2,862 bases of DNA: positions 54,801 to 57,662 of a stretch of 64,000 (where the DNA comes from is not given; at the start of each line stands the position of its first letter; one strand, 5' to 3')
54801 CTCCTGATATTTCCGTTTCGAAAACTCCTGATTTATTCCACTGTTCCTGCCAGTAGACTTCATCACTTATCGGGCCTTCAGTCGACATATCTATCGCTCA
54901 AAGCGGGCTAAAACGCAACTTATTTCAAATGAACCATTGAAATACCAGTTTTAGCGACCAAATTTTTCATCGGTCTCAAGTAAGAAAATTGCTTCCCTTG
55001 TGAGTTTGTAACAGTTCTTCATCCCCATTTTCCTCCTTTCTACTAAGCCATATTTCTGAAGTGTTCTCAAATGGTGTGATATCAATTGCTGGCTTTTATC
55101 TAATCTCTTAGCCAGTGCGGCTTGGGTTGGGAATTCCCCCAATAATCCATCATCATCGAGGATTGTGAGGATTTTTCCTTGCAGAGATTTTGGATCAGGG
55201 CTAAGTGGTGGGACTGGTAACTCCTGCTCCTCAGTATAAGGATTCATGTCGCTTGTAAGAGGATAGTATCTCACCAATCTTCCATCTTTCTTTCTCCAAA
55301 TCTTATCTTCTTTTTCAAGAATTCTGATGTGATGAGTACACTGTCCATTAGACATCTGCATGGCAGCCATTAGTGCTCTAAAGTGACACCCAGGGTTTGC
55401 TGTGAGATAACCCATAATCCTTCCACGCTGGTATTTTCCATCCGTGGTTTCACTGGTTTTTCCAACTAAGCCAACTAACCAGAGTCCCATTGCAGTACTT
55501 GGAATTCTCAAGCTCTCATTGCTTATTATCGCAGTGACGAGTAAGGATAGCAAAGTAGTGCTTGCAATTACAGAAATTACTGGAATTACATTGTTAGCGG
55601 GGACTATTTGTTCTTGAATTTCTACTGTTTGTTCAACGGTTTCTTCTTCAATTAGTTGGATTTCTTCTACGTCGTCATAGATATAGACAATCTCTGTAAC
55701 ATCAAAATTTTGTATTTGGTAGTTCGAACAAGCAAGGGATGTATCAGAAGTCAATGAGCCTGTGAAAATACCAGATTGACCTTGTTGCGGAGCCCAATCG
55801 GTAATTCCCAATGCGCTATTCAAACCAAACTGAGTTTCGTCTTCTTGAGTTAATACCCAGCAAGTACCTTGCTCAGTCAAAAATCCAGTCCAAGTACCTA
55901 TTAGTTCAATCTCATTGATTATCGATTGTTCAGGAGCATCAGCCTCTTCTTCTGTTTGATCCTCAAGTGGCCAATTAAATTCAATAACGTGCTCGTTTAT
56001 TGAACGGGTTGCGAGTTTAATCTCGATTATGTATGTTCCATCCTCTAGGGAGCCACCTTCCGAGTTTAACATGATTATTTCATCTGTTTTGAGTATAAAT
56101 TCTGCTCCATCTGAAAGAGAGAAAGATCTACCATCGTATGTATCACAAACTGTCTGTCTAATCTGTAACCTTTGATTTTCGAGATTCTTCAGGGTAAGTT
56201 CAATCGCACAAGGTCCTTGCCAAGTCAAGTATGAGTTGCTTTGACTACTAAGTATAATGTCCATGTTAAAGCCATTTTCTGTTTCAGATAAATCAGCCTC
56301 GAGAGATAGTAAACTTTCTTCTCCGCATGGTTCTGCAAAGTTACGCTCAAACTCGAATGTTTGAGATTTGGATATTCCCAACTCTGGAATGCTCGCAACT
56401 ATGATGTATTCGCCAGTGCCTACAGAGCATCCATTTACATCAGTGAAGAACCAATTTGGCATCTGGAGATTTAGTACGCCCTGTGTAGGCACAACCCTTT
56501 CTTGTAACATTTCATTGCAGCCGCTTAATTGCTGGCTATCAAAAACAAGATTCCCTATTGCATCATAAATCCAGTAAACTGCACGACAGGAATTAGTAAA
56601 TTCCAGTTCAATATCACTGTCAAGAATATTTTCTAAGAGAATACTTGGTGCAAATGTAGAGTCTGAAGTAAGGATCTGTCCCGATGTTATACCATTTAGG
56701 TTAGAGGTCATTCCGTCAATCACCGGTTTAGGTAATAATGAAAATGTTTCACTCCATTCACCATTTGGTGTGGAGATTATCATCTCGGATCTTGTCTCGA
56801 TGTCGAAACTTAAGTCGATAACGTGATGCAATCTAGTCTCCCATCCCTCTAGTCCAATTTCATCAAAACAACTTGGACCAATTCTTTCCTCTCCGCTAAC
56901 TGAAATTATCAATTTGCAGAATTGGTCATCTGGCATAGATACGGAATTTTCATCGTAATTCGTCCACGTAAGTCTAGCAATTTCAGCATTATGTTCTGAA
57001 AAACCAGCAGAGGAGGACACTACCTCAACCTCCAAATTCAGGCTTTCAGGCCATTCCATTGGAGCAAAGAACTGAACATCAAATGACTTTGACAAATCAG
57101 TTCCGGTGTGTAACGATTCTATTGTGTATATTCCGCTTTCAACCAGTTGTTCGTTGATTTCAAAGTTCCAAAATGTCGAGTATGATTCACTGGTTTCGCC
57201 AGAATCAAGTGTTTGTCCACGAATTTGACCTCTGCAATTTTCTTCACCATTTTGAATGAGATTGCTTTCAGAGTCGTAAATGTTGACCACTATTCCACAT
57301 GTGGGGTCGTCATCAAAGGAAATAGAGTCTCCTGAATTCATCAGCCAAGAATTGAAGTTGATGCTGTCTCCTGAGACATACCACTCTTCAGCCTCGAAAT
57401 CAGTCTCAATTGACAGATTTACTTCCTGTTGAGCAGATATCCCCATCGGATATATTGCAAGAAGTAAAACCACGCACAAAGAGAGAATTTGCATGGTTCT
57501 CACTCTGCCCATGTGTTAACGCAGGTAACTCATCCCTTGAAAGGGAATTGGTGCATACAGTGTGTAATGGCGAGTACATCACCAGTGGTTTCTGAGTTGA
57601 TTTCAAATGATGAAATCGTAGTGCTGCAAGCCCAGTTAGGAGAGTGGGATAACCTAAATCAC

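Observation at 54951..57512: Membrane-tethered protein with extracellular Cys-paired repeat domains and two cytoplasmic winged-helix domains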

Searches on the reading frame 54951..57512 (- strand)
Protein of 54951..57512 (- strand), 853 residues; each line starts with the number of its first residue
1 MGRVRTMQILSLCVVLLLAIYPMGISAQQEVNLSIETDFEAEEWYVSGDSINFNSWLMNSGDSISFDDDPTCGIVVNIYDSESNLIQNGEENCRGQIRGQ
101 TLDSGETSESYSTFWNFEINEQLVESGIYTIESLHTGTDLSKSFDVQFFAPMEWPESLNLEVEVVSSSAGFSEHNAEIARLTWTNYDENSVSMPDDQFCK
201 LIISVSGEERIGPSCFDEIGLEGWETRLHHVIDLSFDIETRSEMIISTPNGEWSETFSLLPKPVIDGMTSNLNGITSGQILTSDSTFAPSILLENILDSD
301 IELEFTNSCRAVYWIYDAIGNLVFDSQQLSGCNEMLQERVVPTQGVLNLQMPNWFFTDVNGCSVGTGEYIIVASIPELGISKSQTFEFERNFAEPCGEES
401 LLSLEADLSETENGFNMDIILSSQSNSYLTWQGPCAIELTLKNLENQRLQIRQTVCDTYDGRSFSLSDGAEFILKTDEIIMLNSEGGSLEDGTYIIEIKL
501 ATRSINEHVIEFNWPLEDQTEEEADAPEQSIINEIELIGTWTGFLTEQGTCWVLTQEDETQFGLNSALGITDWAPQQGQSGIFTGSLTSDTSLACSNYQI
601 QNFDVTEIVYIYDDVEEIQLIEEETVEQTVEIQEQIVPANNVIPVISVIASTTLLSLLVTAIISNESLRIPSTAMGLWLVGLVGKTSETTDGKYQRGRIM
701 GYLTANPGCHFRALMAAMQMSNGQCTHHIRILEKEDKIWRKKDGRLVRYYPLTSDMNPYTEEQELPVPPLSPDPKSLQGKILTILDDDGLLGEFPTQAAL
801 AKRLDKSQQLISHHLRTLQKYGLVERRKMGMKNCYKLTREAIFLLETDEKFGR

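Call 4: search_protein_families(library=pfam, proteins=[window:54951-57512:-], max_evalue=0.1)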
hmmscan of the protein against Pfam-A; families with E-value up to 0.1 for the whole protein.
window:54951-57512:- (853 aa): 14 families
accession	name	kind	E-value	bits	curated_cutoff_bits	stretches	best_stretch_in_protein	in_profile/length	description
PF24266.1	HTH_HVO_0163_N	-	6.4e-15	55.4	31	1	695-755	3-63/70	HVO_0163, N-terminal HTH domain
PF13412.12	HTH_24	-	1.8e-10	40.7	21.9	2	697-738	6-47/48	Winged helix-turn-helix DNA-binding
PF01022.26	HTH_5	-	1e-07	32.1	22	1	800-825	21-46/47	Bacterial regulatory protein, arsR family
PF12840.13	HTH_20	-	5.8e-07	29.8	27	1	798-827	22-51/51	Helix-turn-helix domain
PF12802.13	MarR_2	-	5e-06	27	27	1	795-827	21-53/61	MarR family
PF13601.12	HTH_34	-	3.4e-05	24.4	27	1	698-743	4-49/80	Winged helix DNA-binding domain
PF01047.28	MarR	-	4.5e-05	23.7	24.6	1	795-828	18-51/59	MarR family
PF12690.13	BsuPI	-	0.0023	18.3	22.9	0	286-324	13-51/101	Intracellular proteinase inhibitor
PF24034.1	DUF7343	-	0.0094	16.2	27.6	0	796-837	20-61/62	Domain of unknown function (DUF7343)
PF25212.1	HVO_A0114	-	0.019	15.2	27.6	1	799-832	41-74/84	HVO_A0114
PF21984.2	DnaD_N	-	0.032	14.9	27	0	793-829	34-70/101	DnaD N-terminal domain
PF08222.17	HTH_CodY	-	0.049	13.7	27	0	798-835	8-45/61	CodY helix-turn-helix domain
PF08100.18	Dimerisation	-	0.057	13.7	25.6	0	793-846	39-92/93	O-methyltransferase dimerisation domain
PF13756.12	Stimulus_sens_1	-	0.084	13.8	29.8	0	314-343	22-51/111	Stimulus-sensing domain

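Call 7: find_homologous_proteins(query=window:54951-57512:-, max_evalue=0.001)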
Query window:54951-57512:- (853 aa): 19 proteins with E <= 0.001 among 8000 candidates.
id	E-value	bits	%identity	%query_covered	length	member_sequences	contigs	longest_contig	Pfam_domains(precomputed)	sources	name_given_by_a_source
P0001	0.0e+0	1917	99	100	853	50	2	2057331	PF12840.14,PF13412.13,PF01022.27,PF24266.2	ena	-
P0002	0.0e+0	1835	95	99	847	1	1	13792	PF12840.14,PF13412.13,PF01022.27,PF24266.2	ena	-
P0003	0.0e+0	1835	95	99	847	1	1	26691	PF12840.14,PF13412.13,PF01022.27,PF24266.2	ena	-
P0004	0.0e+0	1786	91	100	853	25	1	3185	PF12840.14,PF13412.13,PF01022.27,PF24266.2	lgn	-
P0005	0.0e+0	1783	92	99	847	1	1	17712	PF01047.29,PF12840.14,PF13412.13,PF01022.27,PF24266.2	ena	-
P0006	0.0e+0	1777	91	99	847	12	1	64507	PF01047.29,PF12840.14,PF13412.13,PF01022.27,PF24266.2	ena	-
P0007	0.0e+0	1774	91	100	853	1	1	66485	PF12840.14,PF13412.13,PF01022.27,PF24266.2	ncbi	ncbi:MAG: hypothetical protein ACPGAN_01265 [Candidatus Poseidoniaceae archaeon]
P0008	0.0e+0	1772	92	98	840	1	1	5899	PF12840.14,PF13412.13,PF01022.27,PF24266.2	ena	-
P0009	0.0e+0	1769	92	98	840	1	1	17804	PF01047.29,PF12840.14,PF13412.13,PF01022.27,PF24266.2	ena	-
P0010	0.0e+0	1759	90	99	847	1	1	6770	PF12840.14,PF13412.13,PF01022.27,PF24266.2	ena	-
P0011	0.0e+0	1758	90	99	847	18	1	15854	PF12840.14,PF13412.13,PF01022.27,PF24266.2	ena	-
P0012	0.0e+0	1758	90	99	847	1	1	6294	PF12840.14,PF13412.13,PF01022.27,PF24266.2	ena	-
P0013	0.0e+0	1754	92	97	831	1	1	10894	PF01047.29,PF12840.14,PF13412.13,PF01022.27,PF24266.2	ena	-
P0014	0.0e+0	1752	92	97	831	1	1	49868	PF01047.29,PF12840.14,PF13412.13,PF01022.27,PF24266.2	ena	-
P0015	0.0e+0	1751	92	97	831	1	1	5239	PF12840.14,PF13412.13,PF01022.27,PF24266.2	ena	-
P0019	0.0e+0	1212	60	100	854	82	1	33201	PF01047.29,PF12840.14,PF13412.13,PF12690.14,PF01022.27,PF13601.13,PF24266.2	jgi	-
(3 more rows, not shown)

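Call 20: search_protein_representatives(protein=window:54951-57512:-)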
Query: 853 residues. Proteins with E-value up to 0.001 (for the whole library): 1384; up to 1e-10: 201; up to 1e-30: 45. The best 150 are listed.
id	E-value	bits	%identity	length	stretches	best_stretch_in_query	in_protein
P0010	0.0e+00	1758.7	90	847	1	7-853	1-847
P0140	2.1e-190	651.3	42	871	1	9-852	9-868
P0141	5.2e-170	583.9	40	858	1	10-852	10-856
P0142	1.5e-164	565.8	37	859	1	1-851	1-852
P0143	1.4e-154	532.9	47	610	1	288-853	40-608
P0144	8.3e-154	530.3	38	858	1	23-851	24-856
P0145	2.3e-152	525.6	39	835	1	9-849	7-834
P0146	5.6e-151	521.0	38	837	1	25-849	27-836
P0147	3.8e-148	511.6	37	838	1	6-849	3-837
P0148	2.5e-147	508.9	36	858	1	12-847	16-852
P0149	5.9e-147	507.6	37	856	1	9-851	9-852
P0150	2.0e-143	496.0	36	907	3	260-846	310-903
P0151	6.0e-141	487.8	37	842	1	1-849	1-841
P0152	1.3e-130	453.5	36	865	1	14-848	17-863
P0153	7.4e-119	414.7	47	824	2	533-851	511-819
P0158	7.5e-90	318.8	30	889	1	19-848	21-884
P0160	2.1e-84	300.8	32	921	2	296-846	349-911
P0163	6.8e-80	285.8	29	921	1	5-849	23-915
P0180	8.5e-30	120.1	41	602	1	652-845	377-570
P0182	1.9e-29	119.0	35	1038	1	585-841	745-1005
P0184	2.0e-29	118.9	40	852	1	650-838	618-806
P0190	6.0e-26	107.4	37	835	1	647-842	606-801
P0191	6.2e-26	107.3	36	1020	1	644-846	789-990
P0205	4.1e-20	88.1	35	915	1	650-847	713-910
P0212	3.4e-18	81.7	34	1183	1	666-839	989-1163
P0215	1.0e-17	80.1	32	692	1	639-827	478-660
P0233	6.1e-14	67.7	33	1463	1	654-835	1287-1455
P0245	3.5e-13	65.1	34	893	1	611-840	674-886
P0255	8.3e-13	63.9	32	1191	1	610-839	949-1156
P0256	8.8e-13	63.8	39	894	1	637-841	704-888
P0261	1.1e-12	63.5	31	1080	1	691-840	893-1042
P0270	2.9e-12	62.1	33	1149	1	688-839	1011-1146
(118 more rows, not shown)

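Call 23: search_protein_families(library=pfam, proteins=[P0182, P0191, P0212, P0233, P0255, P0205, P0190, P0215, P0245, P0180], max_evalue=0.001)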
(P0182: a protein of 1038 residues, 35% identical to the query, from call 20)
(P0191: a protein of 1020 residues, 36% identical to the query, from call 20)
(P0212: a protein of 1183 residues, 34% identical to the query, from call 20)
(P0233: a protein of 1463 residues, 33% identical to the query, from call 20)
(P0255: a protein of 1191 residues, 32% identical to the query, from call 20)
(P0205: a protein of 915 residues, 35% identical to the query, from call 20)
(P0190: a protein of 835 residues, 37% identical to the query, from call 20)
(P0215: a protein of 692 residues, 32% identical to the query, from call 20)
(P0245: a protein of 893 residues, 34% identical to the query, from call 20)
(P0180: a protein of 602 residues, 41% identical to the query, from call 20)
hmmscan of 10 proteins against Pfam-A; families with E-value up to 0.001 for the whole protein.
P0182 (1038 aa): 7 families
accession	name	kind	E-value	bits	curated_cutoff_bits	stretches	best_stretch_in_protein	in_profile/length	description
PF24266.1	HTH_HVO_0163_N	-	1.4e-08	35.1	31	1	860-918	3-61/70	HVO_0163, N-terminal HTH domain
PF12840.13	HTH_20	-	3e-08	33.9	27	0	962-990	22-50/51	Helix-turn-helix domain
PF12802.13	MarR_2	-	1.8e-07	31.7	27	1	942-992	8-54/61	MarR family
PF13412.12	HTH_24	-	7.6e-06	25.8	21.9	1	958-989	17-48/48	Winged helix-turn-helix DNA-binding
PF01047.28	MarR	-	1.1e-05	25.6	24.6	1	942-992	6-51/59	MarR family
PF01022.26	HTH_5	-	1.5e-05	25.2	22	1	960-989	17-46/47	Bacterial regulatory protein, arsR family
PF22665.2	DUF6293_C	-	5.3e-05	24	27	0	963-1008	57-97/101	DUF6293 C-terminal winged helix domain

P0191 (1020 aa): 4 families
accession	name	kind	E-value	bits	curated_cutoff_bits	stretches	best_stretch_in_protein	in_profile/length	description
PF24266.1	HTH_HVO_0163_N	-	7e-11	42.5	31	1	839-899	2-62/70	HVO_0163, N-terminal HTH domain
PF12840.13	HTH_20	-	2.4e-08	34.3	27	0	838-879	3-44/51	Helix-turn-helix domain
PF12802.13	MarR_2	-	3e-07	30.9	27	1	922-972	8-55/61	MarR family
PF13412.12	HTH_24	-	1.1e-06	28.5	21.9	0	839-880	3-44/48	Winged helix-turn-helix DNA-binding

P0212 (1183 aa): 4 families
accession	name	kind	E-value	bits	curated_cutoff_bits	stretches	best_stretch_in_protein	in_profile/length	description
PF24266.1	HTH_HVO_0163_N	-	1.4e-10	41.5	31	1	1020-1081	2-63/70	HVO_0163, N-terminal HTH domain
PF12802.13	MarR_2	-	8.4e-06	26.3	27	0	1021-1064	6-50/61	MarR family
PF12840.13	HTH_20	-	2e-05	24.9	27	1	1019-1060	3-44/51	Helix-turn-helix domain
PF13412.12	HTH_24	-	0.00012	22.1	21.9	1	1020-1062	3-45/48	Winged helix-turn-helix DNA-binding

P0233 (1463 aa): 11 families
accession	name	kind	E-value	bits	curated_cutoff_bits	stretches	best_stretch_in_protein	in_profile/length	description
PF24266.1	HTH_HVO_0163_N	-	7.5e-19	68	31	1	1329-1386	3-60/70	HVO_0163, N-terminal HTH domain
PF05048.19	NosD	-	1.8e-14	54.1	23.6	2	875-1017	43-180/212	Periplasmic copper-binding protein (NosD)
PF12840.13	HTH_20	-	4.2e-14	52.7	27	1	1404-1446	8-50/51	Helix-turn-helix domain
PF12802.13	MarR_2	-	1.2e-12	48.2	27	1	1404-1448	9-54/61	MarR family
PF13412.12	HTH_24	-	1.2e-12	47.6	21.9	1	1404-1445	7-48/48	Winged helix-turn-helix DNA-binding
PF01047.28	MarR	-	6.1e-11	42.5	24.6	1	1404-1448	7-51/59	MarR family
PF01022.26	HTH_5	-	1.7e-08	34.7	22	0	1419-1445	20-46/47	Bacterial regulatory protein, arsR family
PF09339.16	HTH_IclR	-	2.8e-05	24.2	22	0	1404-1447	7-51/52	IclR helix-turn-helix domain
PF13545.12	HTH_Crp_2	-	0.00014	22.2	27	1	1415-1449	23-59/70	Crp-like helix-turn-helix domain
PF13601.12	HTH_34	-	0.00069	20.2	27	0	1332-1375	4-47/80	Winged helix DNA-binding domain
PF01095.25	Pectinesterase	-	0.00088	18.5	27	0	838-896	2-67/298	Pectinesterase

P0255 (1191 aa): 3 families
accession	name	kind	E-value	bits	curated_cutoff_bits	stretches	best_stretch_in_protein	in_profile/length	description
PF24266.1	HTH_HVO_0163_N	-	5.4e-15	55.6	31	1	1028-1085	3-60/70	HVO_0163, N-terminal HTH domain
PF13412.12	HTH_24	-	2e-08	34.1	21.9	1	1101-1140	7-46/48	Winged helix-turn-helix DNA-binding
PF01022.26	HTH_5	-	2.2e-05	24.6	22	0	1102-1142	7-46/47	Bacterial regulatory protein, arsR family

P0205 (915 aa): 11 families
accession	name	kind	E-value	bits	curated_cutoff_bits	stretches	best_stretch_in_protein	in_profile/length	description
PF12840.13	HTH_20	-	2.7e-12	46.9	27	2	762-804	6-48/51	Helix-turn-helix domain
PF24266.1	HTH_HVO_0163_N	-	1.9e-11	44.3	31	1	761-819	3-61/70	HVO_0163, N-terminal HTH domain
PF12802.13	MarR_2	-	1.4e-10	41.6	27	1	764-806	9-52/61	MarR family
PF13412.12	HTH_24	-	2.4e-10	40.3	21.9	1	763-804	6-47/48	Winged helix-turn-helix DNA-binding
PF02412.23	TSP_3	-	8.3e-10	38.6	25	0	488-505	15-32/36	Thrombospondin type 3 repeat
PF01022.26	HTH_5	-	3.8e-08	33.5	22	1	864-888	22-46/47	Bacterial regulatory protein, arsR family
PF01726.22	LexA_DNA_bind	-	9.1e-07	29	23.7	0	840-894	8-62/65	LexA DNA binding domain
PF09339.16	HTH_IclR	-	8.9e-06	25.8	22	1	842-889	4-50/52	IclR helix-turn-helix domain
PF04703.18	FaeA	-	0.00014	22.6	20.7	0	764-813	4-54/62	FaeA-like protein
PF25213.1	HVO_A0261_N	-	0.00017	21.9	35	0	858-907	25-70/86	HVO_A0261 N-terminal domain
PF01047.28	MarR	-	0.00035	20.8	24.6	0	762-807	5-50/59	MarR family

P0190 (835 aa): 7 families
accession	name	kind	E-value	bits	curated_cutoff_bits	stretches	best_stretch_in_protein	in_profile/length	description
PF24266.1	HTH_HVO_0163_N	-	6.5e-11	42.6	31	1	655-713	3-61/70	HVO_0163, N-terminal HTH domain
PF12840.13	HTH_20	-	1.3e-06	28.7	27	0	656-696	6-46/51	Helix-turn-helix domain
PF12802.13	MarR_2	-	2.7e-05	24.7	27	0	753-787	20-54/61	MarR family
PF24034.1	DUF7343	-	3e-05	24.2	27.6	0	751-794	16-59/62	Domain of unknown function (DUF7343)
PF01047.28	MarR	-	0.00017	21.8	24.6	1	751-787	15-51/59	MarR family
PF05479.16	PsaN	-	0.00019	22.1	21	0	433-458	72-96/132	Photosystem I reaction centre subunit N (PSAN or PSI-N)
PF13412.12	HTH_24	-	0.00054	19.9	21.9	0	656-698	5-47/48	Winged helix-turn-helix DNA-binding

P0215 (692 aa): 7 families
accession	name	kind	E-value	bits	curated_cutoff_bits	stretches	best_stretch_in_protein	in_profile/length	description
PF02412.23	TSP_3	-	4.4e-12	45.9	25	1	409-439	2-30/36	Thrombospondin type 3 repeat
PF01022.26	HTH_5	-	5.7e-08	32.9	22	0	615-653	6-41/47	Bacterial regulatory protein, arsR family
PF13601.12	HTH_34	-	5.4e-07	30.1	27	1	536-576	4-44/80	Winged helix DNA-binding domain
PF24266.1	HTH_HVO_0163_N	-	4.7e-06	27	31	1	533-592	3-62/70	HVO_0163, N-terminal HTH domain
PF13412.12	HTH_24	-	0.00034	20.6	21.9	0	536-576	7-47/48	Winged helix-turn-helix DNA-binding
PF12840.13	HTH_20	-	0.00041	20.7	27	0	534-576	6-48/51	Helix-turn-helix domain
PF01047.28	MarR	-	0.00064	20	24.6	0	612-657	4-47/59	MarR family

P0245 (893 aa): 8 families
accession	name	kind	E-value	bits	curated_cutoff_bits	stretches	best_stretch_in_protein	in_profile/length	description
PF07705.17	CARDB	-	8.4e-19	68.1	22.7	2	431-516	13-99/101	CARDB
PF24266.1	HTH_HVO_0163_N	-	2.6e-14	53.5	31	1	755-814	3-62/70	HVO_0163, N-terminal HTH domain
PF13412.12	HTH_24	-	9.1e-12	44.8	21.9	2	826-870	3-47/48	Winged helix-turn-helix DNA-binding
PF12840.13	HTH_20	-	9.4e-10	38.8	27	1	752-794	2-44/51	Helix-turn-helix domain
PF13601.12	HTH_34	-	4.3e-08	33.6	27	1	756-799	2-45/80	Winged helix DNA-binding domain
PF01047.28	MarR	-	5.8e-07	29.7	24.6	0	825-875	2-52/59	MarR family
PF01022.26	HTH_5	-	4.8e-05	23.6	22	0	755-795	3-42/47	Bacterial regulatory protein, arsR family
PF12802.13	MarR_2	-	0.00055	20.5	27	0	824-874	3-54/61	MarR family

P0180 (602 aa): 6 families
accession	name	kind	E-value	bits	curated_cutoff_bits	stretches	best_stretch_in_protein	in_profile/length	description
PF24266.1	HTH_HVO_0163_N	-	1.6e-10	41.3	31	1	421-478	3-60/70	HVO_0163, N-terminal HTH domain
PF12840.13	HTH_20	-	3.5e-10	40.1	27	1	503-552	7-51/51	Helix-turn-helix domain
PF12802.13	MarR_2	-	1.9e-07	31.6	27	1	504-554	9-55/61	MarR family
PF13412.12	HTH_24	-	1.5e-06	28.1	21.9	1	519-550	17-48/48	Winged helix-turn-helix DNA-binding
PF01022.26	HTH_5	-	2.2e-05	24.6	22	1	524-551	20-47/47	Bacterial regulatory protein, arsR family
PF01047.28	MarR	-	0.0008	19.7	24.6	0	517-553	15-51/59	MarR family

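Call 24: search_protein_families(library=ncbifam, proteins=[window:54951-57512:-, P0233, P0245], max_evalue=0.01)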
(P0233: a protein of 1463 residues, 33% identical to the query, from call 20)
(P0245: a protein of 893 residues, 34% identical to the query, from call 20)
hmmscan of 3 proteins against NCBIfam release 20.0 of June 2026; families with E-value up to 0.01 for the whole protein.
window:54951-57512:- (853 aa): 8 families
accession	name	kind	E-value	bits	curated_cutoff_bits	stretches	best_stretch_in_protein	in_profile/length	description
NF033788.1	HTH_metalloreg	subfamily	1.6e-14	53.4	55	2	799-842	30-73/77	metalloregulator ArsR/SmtB family transcription factor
TIGR01884.1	cas_HTH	subfamily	6.5e-09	35.5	60.2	1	763-828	129-190/202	CRISPR-associated CARF protein Csa3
NF033789.1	repress_SdpR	subfamily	4.5e-08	32.9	100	1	798-838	25-65/79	autorepressor SdpR family transcription factor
NF041413.1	ArsR_Rv2640c_fam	equivalog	4.7e-07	30.2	155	1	797-843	61-107/118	Rv2640c family ArsR-like transcriptional regulator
NF045707.1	Dbac_1936_reg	equivalog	0.0011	18.9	115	0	799-842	35-78/99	ArsR/SmtB-type metalloregulator TsoR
NF047906.1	CdPbTransRegCmtR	equivalog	0.0024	17.8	150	0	793-839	35-79/104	Cd(II)/Pb(II)-sensing metalloregulatory transcriptional regulator CmtR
NF007528.0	PRK10141.1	subfamily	0.0034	17.2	97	0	798-838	34-74/117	metalloregulator ArsR/SmtB family transcription factor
NF045593.1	bilirub_TF_BilQ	equivalog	0.0063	16.2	125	0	702-752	38-88/135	bilirubin utilization transcriptional regulator BilQ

P0233 (1463 aa): 8 families
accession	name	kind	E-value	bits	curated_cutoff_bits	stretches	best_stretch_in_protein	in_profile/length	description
TIGR04247.1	NosD_copper_fam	subfamily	1.7e-20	72.9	300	1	851-1112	1-276/377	nitrous oxide reductase family maturation protein NosD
NF033788.1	HTH_metalloreg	subfamily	4.3e-13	48.9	55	2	1413-1455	24-66/77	metalloregulator ArsR/SmtB family transcription factor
TIGR04176.1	MarR_EPS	equivalog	1.1e-06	28.7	88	1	1401-1446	5-50/105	MarR family EPS-associated transcriptional regulator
NF041413.1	ArsR_Rv2640c_fam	equivalog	1.9e-05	25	155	0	1344-1381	60-97/118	Rv2640c family ArsR-like transcriptional regulator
TIGR03804.1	para_beta_helix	repeat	0.00013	21.6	19.45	0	1038-1076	2-41/44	parallel beta-helix repeat protein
NF033789.1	repress_SdpR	subfamily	0.00045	20.1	100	0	1415-1455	22-62/79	autorepressor SdpR family transcription factor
TIGR01884.1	cas_HTH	subfamily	0.0021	17.5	60.2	0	1404-1448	146-190/202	CRISPR-associated CARF protein Csa3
NF040939.2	trans_reg_lrs14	equivalog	0.007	16.4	90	0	1412-1450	34-72/103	Lrs14 family HTH-type transcriptional regulator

P0245 (893 aa): 7 families
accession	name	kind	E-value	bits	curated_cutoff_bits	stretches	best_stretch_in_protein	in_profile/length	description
NF033788.1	HTH_metalloreg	subfamily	1.7e-13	50.2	55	2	830-891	15-76/77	metalloregulator ArsR/SmtB family transcription factor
NF033789.1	repress_SdpR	subfamily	7.8e-10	38.5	100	2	829-891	11-72/79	autorepressor SdpR family transcription factor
TIGR01884.1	cas_HTH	subfamily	2.6e-06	27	60.2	1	828-879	144-196/202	CRISPR-associated CARF protein Csa3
NF041413.1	ArsR_Rv2640c_fam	equivalog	0.00012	22.5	155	0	841-891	59-109/118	Rv2640c family ArsR-like transcriptional regulator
NF045707.1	Dbac_1936_reg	equivalog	0.00018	21.4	115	0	848-888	38-78/99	ArsR/SmtB-type metalloregulator TsoR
NF040642.1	sulf_sens_BigR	equivalog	0.0022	18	155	0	849-891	42-84/95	sulfite-sensing transcriptional repressor BigR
NF007528.0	PRK10141.1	subfamily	0.0089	15.9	97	0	846-883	36-73/117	metalloregulator ArsR/SmtB family transcription factor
